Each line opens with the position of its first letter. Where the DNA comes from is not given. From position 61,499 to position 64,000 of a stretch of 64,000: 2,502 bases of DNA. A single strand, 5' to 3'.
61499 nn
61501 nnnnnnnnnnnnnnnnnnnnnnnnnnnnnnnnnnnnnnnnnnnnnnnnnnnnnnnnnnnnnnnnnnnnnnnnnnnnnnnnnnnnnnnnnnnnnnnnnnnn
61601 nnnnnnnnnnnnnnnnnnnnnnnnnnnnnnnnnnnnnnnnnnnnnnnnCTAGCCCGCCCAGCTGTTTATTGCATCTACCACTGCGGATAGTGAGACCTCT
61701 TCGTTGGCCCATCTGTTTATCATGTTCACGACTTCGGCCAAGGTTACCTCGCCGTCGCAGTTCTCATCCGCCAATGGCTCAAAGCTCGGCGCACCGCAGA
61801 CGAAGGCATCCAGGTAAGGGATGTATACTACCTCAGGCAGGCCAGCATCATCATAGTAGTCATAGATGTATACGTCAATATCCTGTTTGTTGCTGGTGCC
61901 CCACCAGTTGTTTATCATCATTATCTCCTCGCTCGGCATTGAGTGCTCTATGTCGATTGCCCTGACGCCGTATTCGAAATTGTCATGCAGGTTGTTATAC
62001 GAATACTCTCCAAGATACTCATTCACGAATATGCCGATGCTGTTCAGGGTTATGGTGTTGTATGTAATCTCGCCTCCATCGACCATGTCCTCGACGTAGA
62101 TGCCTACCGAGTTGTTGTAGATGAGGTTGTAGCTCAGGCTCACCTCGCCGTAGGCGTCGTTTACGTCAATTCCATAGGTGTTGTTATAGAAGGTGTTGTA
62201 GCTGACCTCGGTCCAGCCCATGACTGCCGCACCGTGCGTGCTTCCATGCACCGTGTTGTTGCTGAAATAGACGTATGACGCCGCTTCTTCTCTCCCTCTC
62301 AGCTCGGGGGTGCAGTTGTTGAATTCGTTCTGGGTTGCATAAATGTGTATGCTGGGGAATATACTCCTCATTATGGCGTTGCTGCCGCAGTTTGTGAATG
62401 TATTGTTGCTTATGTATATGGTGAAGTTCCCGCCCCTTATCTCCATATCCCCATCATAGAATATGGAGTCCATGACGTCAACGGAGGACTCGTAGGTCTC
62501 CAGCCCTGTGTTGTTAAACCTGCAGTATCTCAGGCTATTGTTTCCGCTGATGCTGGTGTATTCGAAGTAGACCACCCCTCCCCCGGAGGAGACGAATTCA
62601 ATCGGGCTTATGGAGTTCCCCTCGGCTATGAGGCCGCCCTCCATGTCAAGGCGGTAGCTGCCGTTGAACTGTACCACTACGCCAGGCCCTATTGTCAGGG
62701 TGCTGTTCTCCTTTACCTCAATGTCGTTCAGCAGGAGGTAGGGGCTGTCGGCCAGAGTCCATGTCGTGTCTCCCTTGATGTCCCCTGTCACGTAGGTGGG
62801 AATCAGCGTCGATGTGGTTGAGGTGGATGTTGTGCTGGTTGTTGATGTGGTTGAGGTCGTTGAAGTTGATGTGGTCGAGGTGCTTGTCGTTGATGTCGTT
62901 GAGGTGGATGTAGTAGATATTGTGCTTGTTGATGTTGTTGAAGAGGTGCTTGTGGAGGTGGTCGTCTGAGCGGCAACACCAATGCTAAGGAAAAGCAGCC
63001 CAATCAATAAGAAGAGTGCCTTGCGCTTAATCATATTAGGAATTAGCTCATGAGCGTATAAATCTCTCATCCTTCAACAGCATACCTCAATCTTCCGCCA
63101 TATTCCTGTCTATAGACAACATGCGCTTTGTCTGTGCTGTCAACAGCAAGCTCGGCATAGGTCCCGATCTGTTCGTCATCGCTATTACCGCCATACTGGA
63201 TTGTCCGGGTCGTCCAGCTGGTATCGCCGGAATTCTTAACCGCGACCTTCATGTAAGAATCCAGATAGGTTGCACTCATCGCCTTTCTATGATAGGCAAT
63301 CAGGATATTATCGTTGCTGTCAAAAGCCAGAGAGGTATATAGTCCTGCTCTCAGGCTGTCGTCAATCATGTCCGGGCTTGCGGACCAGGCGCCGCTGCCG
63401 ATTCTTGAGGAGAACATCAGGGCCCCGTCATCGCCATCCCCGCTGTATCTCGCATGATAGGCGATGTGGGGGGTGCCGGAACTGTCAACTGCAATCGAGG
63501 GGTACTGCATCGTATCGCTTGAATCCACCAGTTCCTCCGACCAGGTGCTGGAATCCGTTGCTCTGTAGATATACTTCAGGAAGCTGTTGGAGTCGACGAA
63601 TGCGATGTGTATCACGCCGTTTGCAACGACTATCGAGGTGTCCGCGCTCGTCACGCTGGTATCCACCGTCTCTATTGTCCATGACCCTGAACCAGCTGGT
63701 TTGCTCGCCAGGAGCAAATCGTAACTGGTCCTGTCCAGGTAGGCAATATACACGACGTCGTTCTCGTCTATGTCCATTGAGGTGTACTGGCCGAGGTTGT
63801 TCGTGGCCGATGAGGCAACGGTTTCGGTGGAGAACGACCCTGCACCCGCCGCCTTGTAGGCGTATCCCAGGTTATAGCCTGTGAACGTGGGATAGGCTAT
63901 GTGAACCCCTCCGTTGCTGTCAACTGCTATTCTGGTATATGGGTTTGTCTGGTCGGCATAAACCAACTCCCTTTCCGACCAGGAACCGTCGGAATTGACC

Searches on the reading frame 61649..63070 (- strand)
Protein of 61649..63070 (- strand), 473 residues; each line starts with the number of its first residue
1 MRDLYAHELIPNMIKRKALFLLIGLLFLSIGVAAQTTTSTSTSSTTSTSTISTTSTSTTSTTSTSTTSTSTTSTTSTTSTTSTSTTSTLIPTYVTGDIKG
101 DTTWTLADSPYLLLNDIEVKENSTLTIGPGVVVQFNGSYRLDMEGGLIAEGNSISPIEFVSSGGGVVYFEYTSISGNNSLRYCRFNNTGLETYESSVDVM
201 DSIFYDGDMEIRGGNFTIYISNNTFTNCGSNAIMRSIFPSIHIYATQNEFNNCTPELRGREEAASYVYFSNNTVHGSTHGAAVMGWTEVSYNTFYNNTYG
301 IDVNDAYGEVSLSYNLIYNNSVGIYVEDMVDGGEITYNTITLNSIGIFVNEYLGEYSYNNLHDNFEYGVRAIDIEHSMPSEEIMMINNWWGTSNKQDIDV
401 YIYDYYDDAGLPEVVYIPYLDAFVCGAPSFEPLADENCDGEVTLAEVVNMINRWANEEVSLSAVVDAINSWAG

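Call 10: search_protein_families(library=pfam, proteins=[window:61649-63070:-], max_evalue=0.01)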
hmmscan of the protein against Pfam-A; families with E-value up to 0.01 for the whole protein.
window:61649-63070:- (473 aa): 0 families

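Call 12: search_protein_families(library=ncbifam, proteins=[window:61649-63070:-], max_evalue=1)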
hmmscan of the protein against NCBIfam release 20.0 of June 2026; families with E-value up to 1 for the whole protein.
window:61649-63070:- (473 aa): 6 families
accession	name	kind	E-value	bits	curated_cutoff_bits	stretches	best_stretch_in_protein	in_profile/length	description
NF053819.1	EF0750_LPXTG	subfamily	0.0039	17.7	47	1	15-83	3-66/105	EF2685/EF0750 family sortase-dependent surface protein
TIGR03804.1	para_beta_helix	repeat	0.017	14.8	19.45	2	300-344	1-43/44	parallel beta-helix repeat protein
NF042931.1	SAG1386_EF1546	equivalog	0.046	13.8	80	1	20-86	32-104/158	SAG1386/EF1546 family surface-associated protein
NF008871.0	PRK11907.1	equivalog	0.078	11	1266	1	16-102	8-94/814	bifunctional 2',3'-cyclic-nucleotide 2'-phosphodiesterase/3'-nucleotidase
NF042930.1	EF0163_fam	equivalog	0.11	12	65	1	21-85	5-67/165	EF0163 family protein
NF041057.1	Rcas_1661_fam_Se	equivalog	0.39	10.2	190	1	32-88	12-67/247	Rcas_1661 family thioredoxin-like (seleno)lipoprotein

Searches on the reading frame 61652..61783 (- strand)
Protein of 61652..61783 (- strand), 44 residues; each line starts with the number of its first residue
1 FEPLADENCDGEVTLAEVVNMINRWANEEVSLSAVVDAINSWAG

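Call 11: search_protein_families(library=pfam, proteins=[window:61652-61783:-], max_evalue=10)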
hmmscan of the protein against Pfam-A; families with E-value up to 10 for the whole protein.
seq(44 aa): 3 families
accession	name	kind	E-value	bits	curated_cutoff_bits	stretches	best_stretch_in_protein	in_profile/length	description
PF07196.18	Flagellin_IN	-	0.033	14.8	22.7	1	31-43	22-34/55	Flagellin hook IN motif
PF00036.39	EF-hand_1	-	0.046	13.7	25.4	1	5-23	9-27/29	EF hand domain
PF13405.12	EF-hand_6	-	0.23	11.7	25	1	5-23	9-27/30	EF-hand domain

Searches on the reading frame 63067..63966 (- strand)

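Call 20: search_protein_families(library=pfam, proteins=[window:63067-63966:-], max_evalue=0.001)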
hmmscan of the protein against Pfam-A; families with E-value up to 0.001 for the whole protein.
window:63067-63966:- (299 aa): 2 families
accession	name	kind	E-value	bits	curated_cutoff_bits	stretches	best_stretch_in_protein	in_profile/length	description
PF15892.11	BNR_4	-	1.3e-11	44.8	27.3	0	73-139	3-75/272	BNR repeat-containing family member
PF06739.17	SBBP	-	0.00014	22.2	20.5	0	142-164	2-24/38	Beta-propeller repeat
